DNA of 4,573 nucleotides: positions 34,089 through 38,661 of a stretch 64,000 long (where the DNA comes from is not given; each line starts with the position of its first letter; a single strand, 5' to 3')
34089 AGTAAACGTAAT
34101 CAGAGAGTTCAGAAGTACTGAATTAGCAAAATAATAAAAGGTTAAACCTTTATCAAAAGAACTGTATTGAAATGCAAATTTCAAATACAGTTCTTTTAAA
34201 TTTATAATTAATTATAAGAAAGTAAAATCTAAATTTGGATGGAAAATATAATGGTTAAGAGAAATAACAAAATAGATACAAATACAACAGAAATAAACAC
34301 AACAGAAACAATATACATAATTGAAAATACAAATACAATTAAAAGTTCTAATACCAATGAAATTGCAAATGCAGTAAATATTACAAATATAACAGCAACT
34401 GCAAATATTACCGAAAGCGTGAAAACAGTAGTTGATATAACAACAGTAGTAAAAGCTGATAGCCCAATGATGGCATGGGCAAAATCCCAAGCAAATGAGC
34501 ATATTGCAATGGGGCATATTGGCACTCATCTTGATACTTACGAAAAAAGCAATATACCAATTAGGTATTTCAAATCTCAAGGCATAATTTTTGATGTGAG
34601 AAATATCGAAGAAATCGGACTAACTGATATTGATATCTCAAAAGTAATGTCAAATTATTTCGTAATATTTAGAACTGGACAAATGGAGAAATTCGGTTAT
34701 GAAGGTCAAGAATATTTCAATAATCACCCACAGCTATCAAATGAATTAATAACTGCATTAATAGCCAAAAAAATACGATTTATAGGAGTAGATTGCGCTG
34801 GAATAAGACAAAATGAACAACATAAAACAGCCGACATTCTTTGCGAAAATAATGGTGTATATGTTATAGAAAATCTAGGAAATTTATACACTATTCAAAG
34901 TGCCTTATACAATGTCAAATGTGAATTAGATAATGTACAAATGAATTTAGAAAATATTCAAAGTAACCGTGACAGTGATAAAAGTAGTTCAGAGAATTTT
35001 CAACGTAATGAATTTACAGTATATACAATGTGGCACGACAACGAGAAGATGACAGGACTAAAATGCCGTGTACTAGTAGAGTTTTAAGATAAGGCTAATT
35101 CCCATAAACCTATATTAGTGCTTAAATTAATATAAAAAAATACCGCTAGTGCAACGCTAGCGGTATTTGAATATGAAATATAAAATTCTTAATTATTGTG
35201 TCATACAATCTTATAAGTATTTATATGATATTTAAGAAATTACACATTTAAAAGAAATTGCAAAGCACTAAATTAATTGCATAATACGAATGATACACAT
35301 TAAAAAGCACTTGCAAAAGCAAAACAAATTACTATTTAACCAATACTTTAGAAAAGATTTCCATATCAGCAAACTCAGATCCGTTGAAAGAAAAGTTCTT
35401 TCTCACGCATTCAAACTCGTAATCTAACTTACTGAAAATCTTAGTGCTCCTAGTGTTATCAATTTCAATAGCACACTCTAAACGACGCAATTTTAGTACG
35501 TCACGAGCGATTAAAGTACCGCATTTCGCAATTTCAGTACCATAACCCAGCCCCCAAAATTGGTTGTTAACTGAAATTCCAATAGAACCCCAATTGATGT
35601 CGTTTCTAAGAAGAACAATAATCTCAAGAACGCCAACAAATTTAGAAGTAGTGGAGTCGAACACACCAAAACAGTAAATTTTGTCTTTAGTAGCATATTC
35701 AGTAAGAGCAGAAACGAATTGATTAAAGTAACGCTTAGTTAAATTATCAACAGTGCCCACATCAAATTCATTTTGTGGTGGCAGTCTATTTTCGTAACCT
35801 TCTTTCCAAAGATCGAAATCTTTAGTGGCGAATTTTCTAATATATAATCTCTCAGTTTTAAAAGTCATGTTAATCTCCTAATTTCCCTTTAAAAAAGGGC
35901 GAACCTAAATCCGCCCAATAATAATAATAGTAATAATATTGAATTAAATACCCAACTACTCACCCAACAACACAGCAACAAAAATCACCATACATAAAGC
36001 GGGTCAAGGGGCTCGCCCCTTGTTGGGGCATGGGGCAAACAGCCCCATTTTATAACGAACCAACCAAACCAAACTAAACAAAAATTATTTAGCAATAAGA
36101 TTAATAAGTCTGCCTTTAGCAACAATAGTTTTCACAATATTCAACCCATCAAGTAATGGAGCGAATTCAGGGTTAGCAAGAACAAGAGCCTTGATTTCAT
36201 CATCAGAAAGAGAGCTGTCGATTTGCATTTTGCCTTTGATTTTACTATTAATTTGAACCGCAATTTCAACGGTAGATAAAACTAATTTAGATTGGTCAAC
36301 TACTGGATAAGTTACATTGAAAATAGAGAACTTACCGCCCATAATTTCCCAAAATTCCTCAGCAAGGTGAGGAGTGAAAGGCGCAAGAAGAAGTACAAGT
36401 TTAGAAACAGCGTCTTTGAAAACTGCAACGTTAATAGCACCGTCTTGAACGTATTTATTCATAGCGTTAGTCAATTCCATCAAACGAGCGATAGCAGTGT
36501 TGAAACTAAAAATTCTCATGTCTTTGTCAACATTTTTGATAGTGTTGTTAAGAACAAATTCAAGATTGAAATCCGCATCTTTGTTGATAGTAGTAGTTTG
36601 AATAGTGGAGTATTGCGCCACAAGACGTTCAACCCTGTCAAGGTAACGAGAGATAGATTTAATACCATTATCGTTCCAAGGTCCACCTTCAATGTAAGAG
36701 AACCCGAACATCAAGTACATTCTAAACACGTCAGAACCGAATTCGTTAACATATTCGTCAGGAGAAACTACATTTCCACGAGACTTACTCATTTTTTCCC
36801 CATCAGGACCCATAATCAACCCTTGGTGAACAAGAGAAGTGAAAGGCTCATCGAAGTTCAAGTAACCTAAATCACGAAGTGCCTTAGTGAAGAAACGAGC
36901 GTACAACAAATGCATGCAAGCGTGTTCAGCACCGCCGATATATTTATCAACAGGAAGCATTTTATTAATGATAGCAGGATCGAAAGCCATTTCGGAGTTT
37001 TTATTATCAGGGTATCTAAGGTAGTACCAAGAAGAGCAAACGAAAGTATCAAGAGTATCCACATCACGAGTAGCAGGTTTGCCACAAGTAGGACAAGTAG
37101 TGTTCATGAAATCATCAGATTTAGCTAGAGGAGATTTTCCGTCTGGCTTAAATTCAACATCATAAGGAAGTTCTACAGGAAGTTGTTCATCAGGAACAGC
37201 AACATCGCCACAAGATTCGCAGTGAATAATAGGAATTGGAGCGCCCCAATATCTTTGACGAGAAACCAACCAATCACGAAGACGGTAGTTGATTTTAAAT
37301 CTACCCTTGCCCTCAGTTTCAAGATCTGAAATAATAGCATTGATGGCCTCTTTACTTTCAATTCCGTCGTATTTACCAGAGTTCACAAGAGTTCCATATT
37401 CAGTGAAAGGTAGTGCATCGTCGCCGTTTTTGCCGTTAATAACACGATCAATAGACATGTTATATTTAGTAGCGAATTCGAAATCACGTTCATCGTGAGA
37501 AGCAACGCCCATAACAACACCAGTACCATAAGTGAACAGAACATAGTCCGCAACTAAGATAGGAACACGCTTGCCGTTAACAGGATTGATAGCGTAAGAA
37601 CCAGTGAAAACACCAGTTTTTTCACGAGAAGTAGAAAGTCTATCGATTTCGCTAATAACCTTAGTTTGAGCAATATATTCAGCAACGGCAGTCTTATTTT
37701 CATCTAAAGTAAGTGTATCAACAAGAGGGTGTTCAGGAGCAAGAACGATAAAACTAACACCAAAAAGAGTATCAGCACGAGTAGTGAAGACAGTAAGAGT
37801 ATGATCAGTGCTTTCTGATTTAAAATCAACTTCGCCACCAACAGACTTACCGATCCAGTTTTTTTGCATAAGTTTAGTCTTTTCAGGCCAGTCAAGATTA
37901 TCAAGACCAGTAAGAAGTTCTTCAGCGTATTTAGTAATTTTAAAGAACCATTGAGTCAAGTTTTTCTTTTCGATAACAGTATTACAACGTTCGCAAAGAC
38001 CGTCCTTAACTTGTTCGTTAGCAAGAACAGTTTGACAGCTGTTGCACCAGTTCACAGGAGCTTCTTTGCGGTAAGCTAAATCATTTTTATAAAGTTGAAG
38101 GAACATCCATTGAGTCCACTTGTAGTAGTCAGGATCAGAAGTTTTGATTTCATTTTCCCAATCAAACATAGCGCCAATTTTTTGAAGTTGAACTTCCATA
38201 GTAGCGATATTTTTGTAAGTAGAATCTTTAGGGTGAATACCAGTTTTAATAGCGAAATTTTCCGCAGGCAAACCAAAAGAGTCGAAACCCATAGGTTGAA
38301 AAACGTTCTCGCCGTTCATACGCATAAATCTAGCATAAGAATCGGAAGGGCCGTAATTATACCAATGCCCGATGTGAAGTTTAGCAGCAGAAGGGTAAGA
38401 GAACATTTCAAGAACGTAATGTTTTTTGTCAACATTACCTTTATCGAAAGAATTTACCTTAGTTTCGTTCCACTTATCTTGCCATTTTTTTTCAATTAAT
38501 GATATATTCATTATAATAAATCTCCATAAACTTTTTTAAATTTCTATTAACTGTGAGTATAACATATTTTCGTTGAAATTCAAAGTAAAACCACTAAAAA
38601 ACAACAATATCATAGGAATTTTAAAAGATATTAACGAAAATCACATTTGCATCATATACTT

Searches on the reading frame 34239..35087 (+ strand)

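Call 12: search_protein_families(library=pfam, proteins=[window:34239-35087:+])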
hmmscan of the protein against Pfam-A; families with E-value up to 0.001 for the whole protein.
window:34239-35087:+ (282 aa): 1 family
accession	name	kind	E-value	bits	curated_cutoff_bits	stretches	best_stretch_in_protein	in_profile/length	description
PF04199.19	Cyclase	-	1.5e-11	45.1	23.1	1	65-188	1-139/142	Putative cyclase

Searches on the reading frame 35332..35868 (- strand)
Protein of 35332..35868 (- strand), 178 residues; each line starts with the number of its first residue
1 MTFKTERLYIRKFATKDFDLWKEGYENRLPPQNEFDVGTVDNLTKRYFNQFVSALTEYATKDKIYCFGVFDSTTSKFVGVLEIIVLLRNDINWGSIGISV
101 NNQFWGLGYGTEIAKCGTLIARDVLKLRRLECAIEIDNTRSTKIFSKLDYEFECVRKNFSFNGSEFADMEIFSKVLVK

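Call 12: search_protein_families(library=pfam, proteins=[window:35332-35868:-])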
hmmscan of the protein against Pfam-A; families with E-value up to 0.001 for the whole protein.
window:35332-35868:- (178 aa): 2 families
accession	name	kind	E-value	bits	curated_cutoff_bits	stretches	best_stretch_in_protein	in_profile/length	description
PF13302.13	Acetyltransf_3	-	2.5e-13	51.4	25.4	1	7-150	1-137/138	Acetyltransferase (GNAT) domain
PF00583.31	Acetyltransf_1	-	0.00017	22.3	20.7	1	58-149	27-115/116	Acetyltransferase (GNAT) family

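Call 36: find_encoding_contigs(protein=window:35332-35868:-, flank=10000, max_places=10)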
Protein window:35332-35868:- (178 aa): 5 contigs read that carry it; 2 places shown.
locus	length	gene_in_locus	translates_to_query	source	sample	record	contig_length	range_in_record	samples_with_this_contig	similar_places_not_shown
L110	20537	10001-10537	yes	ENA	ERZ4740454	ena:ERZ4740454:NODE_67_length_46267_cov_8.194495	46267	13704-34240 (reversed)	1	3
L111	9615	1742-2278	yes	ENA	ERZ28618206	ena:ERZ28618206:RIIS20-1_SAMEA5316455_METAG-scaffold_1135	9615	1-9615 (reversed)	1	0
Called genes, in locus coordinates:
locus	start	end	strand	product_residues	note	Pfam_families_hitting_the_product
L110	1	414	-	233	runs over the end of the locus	PF01471:PG_binding_1, PF07486:Hydrolase_2, PF00397:WW (weak)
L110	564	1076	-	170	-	PF09551:Spore_II_R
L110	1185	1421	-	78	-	-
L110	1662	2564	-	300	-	PF00483:NTP_transferase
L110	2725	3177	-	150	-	PF00075:RNase_H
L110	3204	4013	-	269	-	PF03446:NAD_binding_2 (weak), PF03807:F420_oxidored, PF14748:P5CR_dimer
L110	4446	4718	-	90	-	-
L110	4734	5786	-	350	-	-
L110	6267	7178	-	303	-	-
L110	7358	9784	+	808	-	PF00133:tRNA-synt_1, PF09334:tRNA-synt_1g, PF13603:tRNA-synt_1_2, PF00133:tRNA-synt_1, PF09334:tRNA-synt_1g (weak), PF08264:Anticodon_1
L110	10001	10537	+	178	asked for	PF13302:Acetyltransf_3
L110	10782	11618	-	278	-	PF04199:Cyclase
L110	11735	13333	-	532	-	PF12072:RNase_Y_N, PF00013:KH_1 (weak), PF01966:HD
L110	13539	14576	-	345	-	PF00154:RecA_N, PF08423:Rad51, PF06745:ATPase (weak), PF27531:MT3502_N (weak), PF21096:RecA_C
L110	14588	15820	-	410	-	PF00994:MoCF_biosynth, PF02464:CinA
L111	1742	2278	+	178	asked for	PF13302:Acetyltransf_3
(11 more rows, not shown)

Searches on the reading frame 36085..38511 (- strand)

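Call 12: search_protein_families(library=pfam, proteins=[window:36085-38511:-])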
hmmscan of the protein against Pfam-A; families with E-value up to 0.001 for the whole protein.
window:36085-38511:- (808 aa): 5 families
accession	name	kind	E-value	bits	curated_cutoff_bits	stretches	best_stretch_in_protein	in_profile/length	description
PF13603.12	tRNA-synt_1_2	-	2.6e-64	216.6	25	1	217-397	1-184/185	Leucyl-tRNA synthetase, editing domain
PF00133.28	tRNA-synt_1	-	1e-44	153.4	22.7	2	411-601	228-403/414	tRNA synthetases class I (I, L, M and V)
PF09334.17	tRNA-synt_1g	-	1.3e-29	103.6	20.1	2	39-177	9-143/391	tRNA synthetases class I (M)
PF08264.19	Anticodon_1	-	6.7e-21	75.2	25.1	1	653-770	7-144/148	Anticodon-binding domain of tRNA ligase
PF17032.10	Zn_ribbon_15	-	0.00099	20.3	28.9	0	128-183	16-65/73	zinc-ribbon family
